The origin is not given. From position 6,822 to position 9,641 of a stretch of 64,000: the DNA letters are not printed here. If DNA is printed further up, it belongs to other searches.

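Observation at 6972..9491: VirD4/TraG-like coupling-type ATPase with long membrane-anchored N-terminal extension, co-directional with the pilin block but lacking VirB4/relaxase partners in the window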

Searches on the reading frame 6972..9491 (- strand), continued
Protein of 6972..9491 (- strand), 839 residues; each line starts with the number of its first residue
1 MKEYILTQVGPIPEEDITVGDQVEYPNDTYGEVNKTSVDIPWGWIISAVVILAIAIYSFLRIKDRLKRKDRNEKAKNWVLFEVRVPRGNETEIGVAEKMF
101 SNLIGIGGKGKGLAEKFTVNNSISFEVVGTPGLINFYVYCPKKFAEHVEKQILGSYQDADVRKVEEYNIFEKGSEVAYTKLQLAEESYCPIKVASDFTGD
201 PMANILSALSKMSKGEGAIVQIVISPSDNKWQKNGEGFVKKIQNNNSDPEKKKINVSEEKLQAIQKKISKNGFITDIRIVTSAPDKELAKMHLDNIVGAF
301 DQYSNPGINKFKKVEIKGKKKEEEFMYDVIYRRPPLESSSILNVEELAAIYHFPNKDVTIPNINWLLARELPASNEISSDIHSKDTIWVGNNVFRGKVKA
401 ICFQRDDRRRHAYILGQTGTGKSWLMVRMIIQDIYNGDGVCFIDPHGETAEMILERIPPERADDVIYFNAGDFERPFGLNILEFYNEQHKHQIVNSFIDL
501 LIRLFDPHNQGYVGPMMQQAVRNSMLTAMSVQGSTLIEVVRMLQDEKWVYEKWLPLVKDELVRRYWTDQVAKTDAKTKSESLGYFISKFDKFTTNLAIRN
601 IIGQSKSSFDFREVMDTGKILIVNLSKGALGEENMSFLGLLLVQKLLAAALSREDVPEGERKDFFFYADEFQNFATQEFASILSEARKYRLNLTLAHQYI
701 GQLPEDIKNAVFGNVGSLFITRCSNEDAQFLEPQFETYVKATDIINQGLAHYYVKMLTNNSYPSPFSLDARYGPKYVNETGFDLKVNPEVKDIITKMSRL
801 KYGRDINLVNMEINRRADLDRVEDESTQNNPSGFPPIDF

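Call 79: search_dna_similar(query=window:6972-9491:-, collection=plasmids, mode=protein, max_evalue=0.001, max_rows=30)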
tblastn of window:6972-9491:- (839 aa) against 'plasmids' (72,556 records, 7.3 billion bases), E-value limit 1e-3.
Records with a match: 268; places in all: 281; records where one place covers at least 80% of the query: 3.
Best place of each record, by identity: <60% 268.
By first word of the organism name: Streptomyces 95; Bacillus 64; Natrinema 13; Lactobacillus 9; Haladaptatus 7; Sulfolobus 7; Halalkalicoccus 5; Lysinibacillus 5; Halomontanus 4; Haloterrigena 3; and 45 more.
By predicted mobility (MOB-suite, as given by PLSDB): non-mobilizable 235; mobilizable 29; conjugative 4.
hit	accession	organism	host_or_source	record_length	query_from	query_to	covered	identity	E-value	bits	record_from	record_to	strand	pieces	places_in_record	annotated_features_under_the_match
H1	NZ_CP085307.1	Haladaptatus pallidirubidus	cell culture,saline soil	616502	119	837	85%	26.0%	3e-26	198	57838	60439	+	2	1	type IV secretion system DNA-binding domain-containing protein | hypothetical protein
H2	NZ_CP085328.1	Haladaptatus salinisoli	cell culture,saline soil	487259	119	835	85%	25.6%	1e-26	197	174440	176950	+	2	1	type IV secretion system DNA-binding domain-containing protein | hypothetical protein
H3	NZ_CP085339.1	Haladaptatus halobius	cell culture,saline soil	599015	119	835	84%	25.3%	7e-26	199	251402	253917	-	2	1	type IV secretion system DNA-binding domain-containing protein | hypothetical protein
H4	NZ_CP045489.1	Natronorubrum aibiense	single cell,Xinjiang Aibi Salt Lake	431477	124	826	79%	26.3%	6e-25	183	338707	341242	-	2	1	TraM recognition domain-containing protein | hypothetical protein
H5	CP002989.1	halophilic archaeon DL31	-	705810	124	813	80%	26.0%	2e-19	165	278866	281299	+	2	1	hypothetical protein (x2)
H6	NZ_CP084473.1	Natrinema sp. DC36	cell culture,sediment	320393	119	803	76%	27.0%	8e-18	167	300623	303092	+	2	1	type IV secretory system conjugative DNA transfer family protein | hypothetical protein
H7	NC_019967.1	Natrinema pellirubrum DSM 15624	-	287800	124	803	79%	25.8%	4e-20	170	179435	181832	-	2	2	TraM recognition domain-containing protein | hypothetical protein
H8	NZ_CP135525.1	Halomontanus rarus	Salt lake,Salt lake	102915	124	813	77%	26.5%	2e-18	162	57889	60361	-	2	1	type IV secretory system conjugative DNA transfer family protein | hypothetical protein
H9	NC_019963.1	Natrinema pellirubrum DSM 15624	-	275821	124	813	77%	26.5%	1e-18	165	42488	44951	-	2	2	type IV secretory system conjugative DNA transfer family protein | hypothetical protein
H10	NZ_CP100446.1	Natrinema caseinilyticum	marine sediment,sediment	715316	124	803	79%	25.9%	3e-19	165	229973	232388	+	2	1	type IV secretory system conjugative DNA transfer family protein | hypothetical protein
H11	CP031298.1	Natrinema thermotolerans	Cell culture,Korean salt-fermented food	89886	124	815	78%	26.0%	2e-24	179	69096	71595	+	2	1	hypothetical protein (x2)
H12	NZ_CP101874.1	Natrinema thermotolerans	cell culture,salt-fermented food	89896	124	815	78%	26.0%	2e-24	179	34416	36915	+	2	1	TraM recognition domain-containing protein | hypothetical protein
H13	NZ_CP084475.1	Natrinema sp. DC36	cell culture,sediment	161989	124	803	76%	26.9%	5e-18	166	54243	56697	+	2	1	type IV secretory system conjugative DNA transfer family protein | hypothetical protein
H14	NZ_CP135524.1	Halomontanus rarus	Salt lake,Salt lake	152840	124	813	77%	26.2%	1e-17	157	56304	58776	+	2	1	type IV secretory system conjugative DNA transfer family protein | hypothetical protein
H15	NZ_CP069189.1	Haloterrigena salifodinae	Salt Microbe,Salt Mine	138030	124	805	77%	25.7%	2e-24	181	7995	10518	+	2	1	TraM recognition domain-containing protein | hypothetical protein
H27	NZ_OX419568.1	Bacillus subtilis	garden soil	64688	123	767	77%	25.2%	1e-36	157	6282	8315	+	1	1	DUF87 domain-containing protein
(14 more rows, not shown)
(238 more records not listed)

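Call 80: get_annotated_region(hit=H27, flank=9000)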
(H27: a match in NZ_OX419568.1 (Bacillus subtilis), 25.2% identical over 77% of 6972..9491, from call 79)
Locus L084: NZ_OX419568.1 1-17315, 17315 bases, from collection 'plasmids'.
description: Bacillus subtilis isolate NRS6107 plasmid NRS6107_2, complete sequence
organism: Bacillus subtilis (NCBI taxid 1423)
taxonomy: Bacteria; Bacillota; Bacilli; Bacillales; Bacillaceae; Bacillus; Bacillus subtilis
host: -; source: garden soil; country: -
typing (MOB-suite, as given by PLSDB): non-mobilizable
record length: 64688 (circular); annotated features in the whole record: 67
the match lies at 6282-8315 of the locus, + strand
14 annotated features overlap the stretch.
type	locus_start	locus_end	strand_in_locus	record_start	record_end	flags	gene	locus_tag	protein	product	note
CDS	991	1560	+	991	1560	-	-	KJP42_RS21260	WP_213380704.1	hypothetical protein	-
CDS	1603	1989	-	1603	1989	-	-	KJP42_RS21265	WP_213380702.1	hypothetical protein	-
CDS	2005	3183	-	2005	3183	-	-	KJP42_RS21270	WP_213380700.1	hypothetical protein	-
CDS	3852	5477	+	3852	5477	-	-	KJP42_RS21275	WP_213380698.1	hypothetical protein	-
CDS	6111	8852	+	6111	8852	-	-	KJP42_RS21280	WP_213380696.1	DUF87 domain-containing protein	-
CDS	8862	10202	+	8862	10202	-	-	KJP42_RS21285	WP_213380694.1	replication-relaxation family protein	-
CDS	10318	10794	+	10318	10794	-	-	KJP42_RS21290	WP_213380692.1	hypothetical protein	-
CDS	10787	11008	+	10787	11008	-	-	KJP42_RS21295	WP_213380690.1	hypothetical protein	-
CDS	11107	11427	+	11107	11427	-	-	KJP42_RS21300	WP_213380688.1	hypothetical protein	-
CDS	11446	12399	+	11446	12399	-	-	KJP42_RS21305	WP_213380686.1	conjugal transfer protein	-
CDS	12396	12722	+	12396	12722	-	-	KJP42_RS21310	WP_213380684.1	hypothetical protein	-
CDS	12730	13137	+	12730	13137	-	-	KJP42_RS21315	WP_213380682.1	TcpE family conjugal transfer membrane protein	-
CDS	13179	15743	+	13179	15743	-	-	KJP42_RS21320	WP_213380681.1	ATP-binding protein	-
CDS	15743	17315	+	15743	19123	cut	-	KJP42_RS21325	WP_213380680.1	hypothetical protein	-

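Call 81: get_annotated_region(hit=H1, flank=9000)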
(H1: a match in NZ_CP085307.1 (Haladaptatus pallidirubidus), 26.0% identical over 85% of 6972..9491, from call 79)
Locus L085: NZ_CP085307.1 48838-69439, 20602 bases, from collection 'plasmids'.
description: Haladaptatus pallidirubidus strain YIM 93656 plasmid unnamed6, complete sequence
organism: Haladaptatus pallidirubidus (NCBI taxid 1008152)
taxonomy: Archaea; Euryarchaeota; Halobacteria; Halobacteriales; Haladaptataceae; Haladaptatus; Haladaptatus pallidirubidus
host: -; source: cell culture,saline soil; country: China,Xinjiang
typing (MOB-suite, as given by PLSDB): non-mobilizable
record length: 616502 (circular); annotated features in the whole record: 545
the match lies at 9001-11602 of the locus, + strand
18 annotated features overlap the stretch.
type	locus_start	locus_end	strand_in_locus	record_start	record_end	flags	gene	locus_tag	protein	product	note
CDS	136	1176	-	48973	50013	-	-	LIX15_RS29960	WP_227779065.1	flippase-like domain-containing protein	-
CDS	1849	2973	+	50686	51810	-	-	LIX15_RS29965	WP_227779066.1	hypothetical protein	-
CDS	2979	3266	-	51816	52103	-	-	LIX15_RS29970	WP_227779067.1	hypothetical protein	-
CDS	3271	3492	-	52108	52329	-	-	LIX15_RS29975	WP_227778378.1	winged helix-turn-helix domain-containing protein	-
CDS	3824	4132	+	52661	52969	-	-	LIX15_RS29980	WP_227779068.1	hypothetical protein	-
CDS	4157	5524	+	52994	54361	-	-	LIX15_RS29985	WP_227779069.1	hypothetical protein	-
CDS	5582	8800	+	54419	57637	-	-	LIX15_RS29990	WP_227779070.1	hypothetical protein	-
CDS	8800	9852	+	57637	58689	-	-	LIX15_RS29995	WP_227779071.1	hypothetical protein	-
CDS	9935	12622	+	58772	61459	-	-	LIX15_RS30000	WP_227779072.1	type IV secretion system DNA-binding domain-containing protein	-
CDS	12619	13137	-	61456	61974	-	-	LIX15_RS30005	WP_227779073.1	helix-turn-helix domain-containing protein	-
CDS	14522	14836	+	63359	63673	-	-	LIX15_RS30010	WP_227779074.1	hypothetical protein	-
CDS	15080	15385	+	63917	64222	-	-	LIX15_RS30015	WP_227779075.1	hypothetical protein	-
CDS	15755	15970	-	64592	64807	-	-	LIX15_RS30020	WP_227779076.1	DUF4177 domain-containing protein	-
CDS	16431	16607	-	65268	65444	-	-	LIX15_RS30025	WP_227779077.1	hypothetical protein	-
CDS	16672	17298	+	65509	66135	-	-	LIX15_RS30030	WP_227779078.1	TetR/AcrR family transcriptional regulator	GO:0006355 - regulation of DNA-templated transcription [Evidence IEA]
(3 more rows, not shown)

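Call 83: search_protein_families(library=pfam, proteins=[L084:6111-8852:+, L084:8862-10202:+, L084:13179-15743:+, L084:11446-12399:+, L084:3852-5477:+, L085:8800-9852:+, L085:9935-12622:+, L085:5582-8800:+, L085:4157-5524:+], max_evalue=0.001)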
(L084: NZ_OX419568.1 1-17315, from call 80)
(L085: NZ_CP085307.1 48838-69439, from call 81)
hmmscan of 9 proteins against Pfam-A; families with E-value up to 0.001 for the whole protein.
L084:6111-8852:+ (913 aa): 3 families
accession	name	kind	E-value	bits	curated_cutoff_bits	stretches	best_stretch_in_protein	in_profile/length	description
PF01935.23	DUF87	-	2.6e-09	38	23.2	1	340-596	12-211/220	Helicase HerA, central domain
PF01580.24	FtsK_SpoIIIE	-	2e-05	24.6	24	1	324-371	14-60/221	FtsK/SpoIIIE family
PF10412.15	TrwB_AAD_bind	-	5.9e-05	22.6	20.5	0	514-713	140-334/387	Type IV secretion-system coupling protein DNA-binding domain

L084:8862-10202:+ (446 aa): 0 families

L084:13179-15743:+ (854 aa): 1 family
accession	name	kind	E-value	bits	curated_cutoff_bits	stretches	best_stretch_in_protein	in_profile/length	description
PF12846.13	AAA_10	-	4e-83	279.9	27.5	1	488-841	1-362/362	AAA-like domain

L084:11446-12399:+ (317 aa): 1 family
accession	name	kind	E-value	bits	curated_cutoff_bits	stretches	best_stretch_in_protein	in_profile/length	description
PF12642.13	TpcC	-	6.6e-22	78.9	27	1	63-309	1-231/231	Conjugative transposon protein TcpC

L084:3852-5477:+ (541 aa): 0 families

L085:8800-9852:+ (350 aa): 0 families

L085:9935-12622:+ (895 aa): 2 families
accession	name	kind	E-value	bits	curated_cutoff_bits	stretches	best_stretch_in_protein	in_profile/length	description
PF10412.15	TrwB_AAD_bind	-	8e-08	32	20.5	0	210-437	104-326/387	Type IV secretion-system coupling protein DNA-binding domain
PF12696.13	TraG-D_C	-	0.00011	22.6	22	1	358-433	2-79/126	TraM recognition site of TraD and TraG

L085:5582-8800:+ (1072 aa): 4 families
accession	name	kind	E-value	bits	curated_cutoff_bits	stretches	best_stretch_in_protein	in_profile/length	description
PF12846.13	AAA_10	-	8.5e-06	25.5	27.5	0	916-968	241-293/362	AAA-like domain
PF13401.12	AAA_22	-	6.5e-05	23.7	27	0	887-939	56-106/130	AAA domain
PF01935.23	DUF87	-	0.00044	20.9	23.2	0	681-888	28-206/220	Helicase HerA, central domain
PF19044.6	P-loop_TraG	-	0.00099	18.3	25.8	0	679-746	32-99/413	TraG P-loop domain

L085:4157-5524:+ (455 aa): 0 families

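Call 91: search_protein_families(library=ncbifam, alignment_id=A3, max_evalue=0.001)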
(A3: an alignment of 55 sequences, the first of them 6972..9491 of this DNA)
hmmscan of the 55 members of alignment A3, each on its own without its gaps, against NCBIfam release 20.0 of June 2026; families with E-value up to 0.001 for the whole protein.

A. member 1, window:6972-9491:- (839 aa): 9 families
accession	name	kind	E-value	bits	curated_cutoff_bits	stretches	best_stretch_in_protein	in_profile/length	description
NF045973.1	conju_CD1115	equivalog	2.7e-10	39.7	250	1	404-727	19-361/442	VirD4-like conjugal transfer protein, CD1115 family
TIGR03743.1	SXT_TraD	subfamily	5.8e-10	38.3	366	1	399-449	165-215/636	conjugative transfer system coupling protein TraD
TIGR03754.1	conj_TOL_TraD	equivalog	6.7e-06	24.9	647.55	1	400-449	171-220/643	type IV conjugative transfer system coupling protein TraD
NF040819.1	helicase_HerA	equivalog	3.7e-05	22.4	970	1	373-454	118-202/561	DNA double-strand break repair helicase HerA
NF045971.1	conju_CD1110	equivalog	3.8e-05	22.1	325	0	379-453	386-460/752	VirB4-like conjugal transfer ATPase, CD1110 family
NF045975.1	VirB4_plasma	equivalog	6.9e-05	20.7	590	1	412-448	518-554/894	Mbov_0397 family ICE element conjugal transfer ATPase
NF053655.1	CedD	equivalog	0.00011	21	600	0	380-547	192-339/527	DNA-translocating ATPase CedD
NF041447.1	TrbC_conju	equivalog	0.00029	19.4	800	1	370-446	90-166/685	F-type conjugative transfer protein TrbC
NF033849.1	ser_rich_anae_1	subfamily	0.00047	17.6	650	0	676-725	1047-1092/1163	serine-rich protein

B. families by the number of members that match (of 55 scanned): 23 families
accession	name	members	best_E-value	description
TIGR03743.1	SXT_TraD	55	1.1e-17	conjugative transfer system coupling protein TraD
TIGR03754.1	conj_TOL_TraD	55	1.4e-12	type IV conjugative transfer system coupling protein TraD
NF045973.1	conju_CD1115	50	6.1e-17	VirD4-like conjugal transfer protein, CD1115 family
NF053655.1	CedD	49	2e-09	DNA-translocating ATPase CedD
NF041447.1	TrbC_conju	44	1.2e-13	F-type conjugative transfer protein TrbC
NF045975.1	VirB4_plasma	25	3.7e-08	Mbov_0397 family ICE element conjugal transfer ATPase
TIGR02759.1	TraD_Ftype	18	2.5e-06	type IV conjugative transfer system coupling protein TraD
TIGR00929.1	VirB4_CagE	14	4.1e-11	VirB4 family type IV secretion/conjugal transfer ATPase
NF040819.1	helicase_HerA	11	3.7e-05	DNA double-strand break repair helicase HerA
NF033849.1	ser_rich_anae_1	10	6.1e-09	serine-rich protein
NF041017.1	DNA_import_CedB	8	1.5e-06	DNA import protein CedB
TIGR02237.1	recomb_radB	6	3.9e-07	DNA repair and recombination protein RadB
NF045971.1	conju_CD1110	6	1.2e-05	VirB4-like conjugal transfer ATPase, CD1110 family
NF041326.1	Bacteroid_MobC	5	4.4e-07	conjugal transfer protein MobC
TIGR03880.1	KaiC_arch_3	3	0.0002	KaiC domain-containing protein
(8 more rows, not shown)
